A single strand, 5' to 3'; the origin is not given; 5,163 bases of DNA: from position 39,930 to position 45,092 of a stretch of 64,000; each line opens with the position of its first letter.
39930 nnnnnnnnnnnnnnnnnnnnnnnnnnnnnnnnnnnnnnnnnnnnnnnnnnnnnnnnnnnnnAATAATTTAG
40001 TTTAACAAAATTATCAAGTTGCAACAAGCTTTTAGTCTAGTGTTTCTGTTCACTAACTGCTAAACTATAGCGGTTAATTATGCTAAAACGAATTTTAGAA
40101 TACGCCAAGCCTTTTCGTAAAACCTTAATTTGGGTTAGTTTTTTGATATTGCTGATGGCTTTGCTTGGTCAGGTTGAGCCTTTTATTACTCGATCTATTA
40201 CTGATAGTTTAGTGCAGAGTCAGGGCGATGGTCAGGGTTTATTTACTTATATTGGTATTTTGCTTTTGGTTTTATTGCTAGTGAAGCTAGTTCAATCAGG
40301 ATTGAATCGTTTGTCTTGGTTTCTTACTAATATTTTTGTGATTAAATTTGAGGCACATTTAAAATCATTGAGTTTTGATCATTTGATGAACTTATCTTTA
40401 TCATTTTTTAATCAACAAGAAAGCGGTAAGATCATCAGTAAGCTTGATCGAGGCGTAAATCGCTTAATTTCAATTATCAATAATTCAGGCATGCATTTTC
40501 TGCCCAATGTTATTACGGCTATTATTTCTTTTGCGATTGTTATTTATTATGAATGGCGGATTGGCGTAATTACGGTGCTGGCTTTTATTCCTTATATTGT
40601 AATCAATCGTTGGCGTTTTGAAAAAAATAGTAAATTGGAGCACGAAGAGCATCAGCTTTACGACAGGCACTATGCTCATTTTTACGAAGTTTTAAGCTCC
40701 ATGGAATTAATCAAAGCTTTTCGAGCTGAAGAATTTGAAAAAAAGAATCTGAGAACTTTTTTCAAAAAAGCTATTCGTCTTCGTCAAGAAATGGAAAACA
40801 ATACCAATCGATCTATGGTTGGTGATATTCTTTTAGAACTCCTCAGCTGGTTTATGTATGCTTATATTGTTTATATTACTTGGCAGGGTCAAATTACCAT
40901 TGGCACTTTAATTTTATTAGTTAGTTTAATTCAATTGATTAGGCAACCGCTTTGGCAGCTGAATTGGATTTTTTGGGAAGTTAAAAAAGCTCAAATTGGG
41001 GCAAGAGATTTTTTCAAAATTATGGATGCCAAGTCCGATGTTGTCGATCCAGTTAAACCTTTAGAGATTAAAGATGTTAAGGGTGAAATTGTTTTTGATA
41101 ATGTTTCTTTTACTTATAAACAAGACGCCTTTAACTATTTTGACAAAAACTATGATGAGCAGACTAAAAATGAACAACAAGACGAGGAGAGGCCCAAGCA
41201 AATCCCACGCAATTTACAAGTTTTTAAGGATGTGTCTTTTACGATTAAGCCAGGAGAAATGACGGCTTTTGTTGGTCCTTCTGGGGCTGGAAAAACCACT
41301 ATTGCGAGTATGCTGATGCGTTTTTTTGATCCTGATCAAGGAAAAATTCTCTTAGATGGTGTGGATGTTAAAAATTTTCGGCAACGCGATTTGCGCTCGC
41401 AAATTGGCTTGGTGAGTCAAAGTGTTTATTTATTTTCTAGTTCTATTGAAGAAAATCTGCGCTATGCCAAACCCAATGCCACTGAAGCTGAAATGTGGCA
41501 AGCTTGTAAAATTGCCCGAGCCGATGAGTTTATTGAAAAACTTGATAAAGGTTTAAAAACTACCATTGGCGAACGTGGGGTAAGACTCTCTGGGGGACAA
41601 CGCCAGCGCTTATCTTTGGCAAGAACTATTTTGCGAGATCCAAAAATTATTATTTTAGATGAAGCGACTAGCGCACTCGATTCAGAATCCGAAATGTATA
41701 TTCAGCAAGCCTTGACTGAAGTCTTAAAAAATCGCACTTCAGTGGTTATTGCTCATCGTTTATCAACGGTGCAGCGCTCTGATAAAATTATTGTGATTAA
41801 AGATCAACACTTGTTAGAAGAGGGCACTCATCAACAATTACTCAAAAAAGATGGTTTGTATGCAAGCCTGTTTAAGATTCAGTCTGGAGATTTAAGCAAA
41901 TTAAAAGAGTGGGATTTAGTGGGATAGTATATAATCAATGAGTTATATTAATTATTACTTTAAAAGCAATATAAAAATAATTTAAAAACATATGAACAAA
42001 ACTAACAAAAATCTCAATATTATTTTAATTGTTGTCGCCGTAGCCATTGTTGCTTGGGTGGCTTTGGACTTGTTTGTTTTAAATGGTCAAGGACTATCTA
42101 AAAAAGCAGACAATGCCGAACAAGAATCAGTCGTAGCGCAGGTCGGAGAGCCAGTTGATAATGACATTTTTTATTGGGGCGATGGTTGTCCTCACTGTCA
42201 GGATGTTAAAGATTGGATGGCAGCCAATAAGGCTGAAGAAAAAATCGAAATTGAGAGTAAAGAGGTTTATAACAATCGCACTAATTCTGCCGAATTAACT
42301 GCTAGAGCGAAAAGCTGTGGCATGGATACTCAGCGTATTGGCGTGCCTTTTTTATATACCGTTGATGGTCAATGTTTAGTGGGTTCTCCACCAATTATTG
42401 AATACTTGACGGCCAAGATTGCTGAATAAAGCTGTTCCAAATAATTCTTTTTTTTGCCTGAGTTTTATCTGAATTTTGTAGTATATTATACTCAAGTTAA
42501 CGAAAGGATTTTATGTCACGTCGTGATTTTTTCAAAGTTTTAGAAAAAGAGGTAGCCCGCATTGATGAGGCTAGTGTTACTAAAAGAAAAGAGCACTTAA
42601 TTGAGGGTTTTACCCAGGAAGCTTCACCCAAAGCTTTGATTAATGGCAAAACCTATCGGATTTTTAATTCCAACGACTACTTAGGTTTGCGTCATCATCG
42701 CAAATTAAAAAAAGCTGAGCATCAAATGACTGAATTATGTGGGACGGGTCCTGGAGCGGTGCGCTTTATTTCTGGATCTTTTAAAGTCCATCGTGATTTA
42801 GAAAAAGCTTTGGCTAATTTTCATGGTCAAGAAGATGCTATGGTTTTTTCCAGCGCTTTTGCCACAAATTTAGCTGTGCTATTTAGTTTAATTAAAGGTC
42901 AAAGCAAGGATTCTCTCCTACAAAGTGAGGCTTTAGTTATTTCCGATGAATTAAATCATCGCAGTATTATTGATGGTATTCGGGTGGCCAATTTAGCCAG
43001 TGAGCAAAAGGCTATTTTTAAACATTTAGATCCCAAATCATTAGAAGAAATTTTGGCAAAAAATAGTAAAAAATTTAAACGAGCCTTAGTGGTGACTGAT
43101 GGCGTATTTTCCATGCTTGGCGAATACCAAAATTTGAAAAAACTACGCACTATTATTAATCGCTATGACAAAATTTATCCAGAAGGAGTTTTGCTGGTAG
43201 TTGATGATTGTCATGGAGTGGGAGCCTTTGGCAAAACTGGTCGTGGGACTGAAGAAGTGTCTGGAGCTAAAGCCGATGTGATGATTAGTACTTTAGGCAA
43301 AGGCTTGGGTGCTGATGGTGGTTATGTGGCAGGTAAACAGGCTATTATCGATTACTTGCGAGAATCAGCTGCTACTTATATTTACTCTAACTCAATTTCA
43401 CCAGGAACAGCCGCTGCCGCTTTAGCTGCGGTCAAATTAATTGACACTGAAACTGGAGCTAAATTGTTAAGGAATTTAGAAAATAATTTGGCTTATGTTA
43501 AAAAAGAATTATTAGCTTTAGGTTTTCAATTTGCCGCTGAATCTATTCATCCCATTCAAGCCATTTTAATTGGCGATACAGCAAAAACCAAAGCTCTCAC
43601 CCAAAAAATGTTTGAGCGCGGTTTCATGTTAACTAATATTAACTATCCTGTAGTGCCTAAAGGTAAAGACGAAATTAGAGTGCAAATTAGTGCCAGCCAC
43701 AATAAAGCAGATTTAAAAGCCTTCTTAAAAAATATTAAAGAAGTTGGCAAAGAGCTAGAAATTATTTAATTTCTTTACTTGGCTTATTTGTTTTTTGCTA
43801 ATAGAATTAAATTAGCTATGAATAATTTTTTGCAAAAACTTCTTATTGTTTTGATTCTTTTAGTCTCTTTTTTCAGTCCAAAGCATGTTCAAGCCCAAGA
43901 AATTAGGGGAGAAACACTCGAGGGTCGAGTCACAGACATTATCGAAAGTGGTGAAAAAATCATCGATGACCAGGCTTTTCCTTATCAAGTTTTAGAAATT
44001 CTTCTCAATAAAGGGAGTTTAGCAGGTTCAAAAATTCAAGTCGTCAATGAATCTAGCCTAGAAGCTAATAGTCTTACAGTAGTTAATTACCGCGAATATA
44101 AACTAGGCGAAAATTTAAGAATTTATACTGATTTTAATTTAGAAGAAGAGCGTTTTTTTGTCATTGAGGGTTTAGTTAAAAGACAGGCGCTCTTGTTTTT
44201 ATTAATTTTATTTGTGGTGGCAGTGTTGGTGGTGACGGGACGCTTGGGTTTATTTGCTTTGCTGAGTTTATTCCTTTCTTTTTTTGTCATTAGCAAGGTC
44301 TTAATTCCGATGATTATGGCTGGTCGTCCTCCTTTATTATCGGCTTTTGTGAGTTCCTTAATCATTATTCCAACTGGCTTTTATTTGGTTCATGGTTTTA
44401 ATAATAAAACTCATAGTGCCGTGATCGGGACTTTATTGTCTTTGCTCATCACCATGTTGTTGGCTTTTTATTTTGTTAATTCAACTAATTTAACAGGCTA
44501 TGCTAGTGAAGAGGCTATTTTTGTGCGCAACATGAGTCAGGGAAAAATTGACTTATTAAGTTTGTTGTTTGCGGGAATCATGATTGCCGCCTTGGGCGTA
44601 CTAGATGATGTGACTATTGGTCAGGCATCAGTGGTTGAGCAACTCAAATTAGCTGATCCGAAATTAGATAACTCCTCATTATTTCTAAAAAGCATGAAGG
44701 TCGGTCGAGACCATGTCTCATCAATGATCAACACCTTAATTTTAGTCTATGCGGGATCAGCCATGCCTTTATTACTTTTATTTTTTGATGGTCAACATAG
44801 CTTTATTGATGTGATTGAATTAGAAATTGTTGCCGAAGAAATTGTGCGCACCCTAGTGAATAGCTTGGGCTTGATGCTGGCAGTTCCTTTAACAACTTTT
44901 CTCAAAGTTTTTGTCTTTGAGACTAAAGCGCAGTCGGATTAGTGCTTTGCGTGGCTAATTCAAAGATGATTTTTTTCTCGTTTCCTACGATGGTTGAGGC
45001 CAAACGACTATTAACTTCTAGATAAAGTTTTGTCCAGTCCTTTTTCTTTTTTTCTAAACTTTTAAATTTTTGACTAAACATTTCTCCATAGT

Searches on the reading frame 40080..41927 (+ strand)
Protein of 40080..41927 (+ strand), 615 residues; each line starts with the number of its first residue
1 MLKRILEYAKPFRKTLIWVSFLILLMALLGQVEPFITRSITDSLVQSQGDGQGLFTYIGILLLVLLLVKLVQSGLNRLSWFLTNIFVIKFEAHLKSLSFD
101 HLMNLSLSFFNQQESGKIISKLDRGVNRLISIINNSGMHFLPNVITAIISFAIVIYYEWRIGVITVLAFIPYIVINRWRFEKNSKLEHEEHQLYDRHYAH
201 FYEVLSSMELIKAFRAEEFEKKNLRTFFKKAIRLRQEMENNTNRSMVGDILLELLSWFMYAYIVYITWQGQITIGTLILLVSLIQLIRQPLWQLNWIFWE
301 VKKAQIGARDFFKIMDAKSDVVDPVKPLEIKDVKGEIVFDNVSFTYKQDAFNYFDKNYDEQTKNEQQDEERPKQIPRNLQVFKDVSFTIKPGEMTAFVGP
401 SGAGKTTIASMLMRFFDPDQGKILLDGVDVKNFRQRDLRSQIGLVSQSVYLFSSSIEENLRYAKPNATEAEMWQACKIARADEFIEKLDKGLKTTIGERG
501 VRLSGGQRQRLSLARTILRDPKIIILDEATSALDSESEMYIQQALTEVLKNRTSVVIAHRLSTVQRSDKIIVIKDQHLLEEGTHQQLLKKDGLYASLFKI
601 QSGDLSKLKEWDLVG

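Call 38: search_protein_families(library=pfam, proteins=[window:40080-41927:+], max_evalue=0.001)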
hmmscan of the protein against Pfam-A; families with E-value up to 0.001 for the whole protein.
window:40080-41927:+ (615 aa): 6 families
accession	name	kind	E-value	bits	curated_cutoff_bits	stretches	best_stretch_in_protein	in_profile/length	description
PF00005.33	ABC_tran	-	9.8e-35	120.6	25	1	382-531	1-137/137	ABC transporter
PF00664.28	ABC_membrane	-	4.1e-32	112.4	28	1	20-291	5-274/274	ABC transporter transmembrane region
PF02463.25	SMC_N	-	4.9e-06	26.6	40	1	481-575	135-213/220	RecF/RecN/SMC N terminal domain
PF13175.12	AAA_15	-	3.7e-05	24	32.1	1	377-495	9-125/374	AAA ATPase domain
PF13401.12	AAA_22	-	0.00033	21.4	27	0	394-533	7-96/130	AAA domain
PF00004.35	AAA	-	0.00064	20.6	21.2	0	397-555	3-98/131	ATPase family associated with various cellular activities (AAA)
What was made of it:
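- On FtsEX-type hydrolase control: The only ABC gene in the window (40080-41927) is a fused exporter 20 kb away (call 38).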

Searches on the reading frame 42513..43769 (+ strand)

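Call 38: search_protein_families(library=pfam, proteins=[window:42513-43769:+], max_evalue=0.001)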
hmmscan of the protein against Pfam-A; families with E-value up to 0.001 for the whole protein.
window:42513-43769:+ (418 aa): 2 families
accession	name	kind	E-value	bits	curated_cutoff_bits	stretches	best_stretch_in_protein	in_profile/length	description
PF00155.27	Aminotran_1_2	-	5.3e-42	144.7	19.7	1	51-408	6-361/361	Aminotransferase class I and II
PF01212.27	Beta_elim_lyase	-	1e-06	28.8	27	1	94-286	35-223/288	Beta-eliminating lyase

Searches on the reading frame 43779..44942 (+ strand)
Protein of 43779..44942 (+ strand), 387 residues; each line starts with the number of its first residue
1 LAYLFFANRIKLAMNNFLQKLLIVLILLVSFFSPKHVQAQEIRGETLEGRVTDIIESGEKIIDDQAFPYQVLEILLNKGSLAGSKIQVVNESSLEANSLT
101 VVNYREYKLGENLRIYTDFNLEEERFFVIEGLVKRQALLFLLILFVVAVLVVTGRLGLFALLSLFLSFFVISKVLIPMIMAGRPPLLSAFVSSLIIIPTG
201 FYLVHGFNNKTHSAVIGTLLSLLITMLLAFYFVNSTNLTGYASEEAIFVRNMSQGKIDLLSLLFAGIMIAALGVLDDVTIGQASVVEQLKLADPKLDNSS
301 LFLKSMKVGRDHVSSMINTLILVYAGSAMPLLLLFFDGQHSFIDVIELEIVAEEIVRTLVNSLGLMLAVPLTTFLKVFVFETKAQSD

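Call 38: search_protein_families(library=pfam, proteins=[window:43779-44942:+], max_evalue=0.001)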
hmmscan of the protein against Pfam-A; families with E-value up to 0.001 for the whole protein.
window:43779-44942:+ (387 aa): 1 family
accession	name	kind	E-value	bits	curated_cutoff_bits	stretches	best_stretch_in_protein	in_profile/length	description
PF07907.16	YibE_F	-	1.1e-68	231.8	27.2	1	138-375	1-238/241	YibE/F-like protein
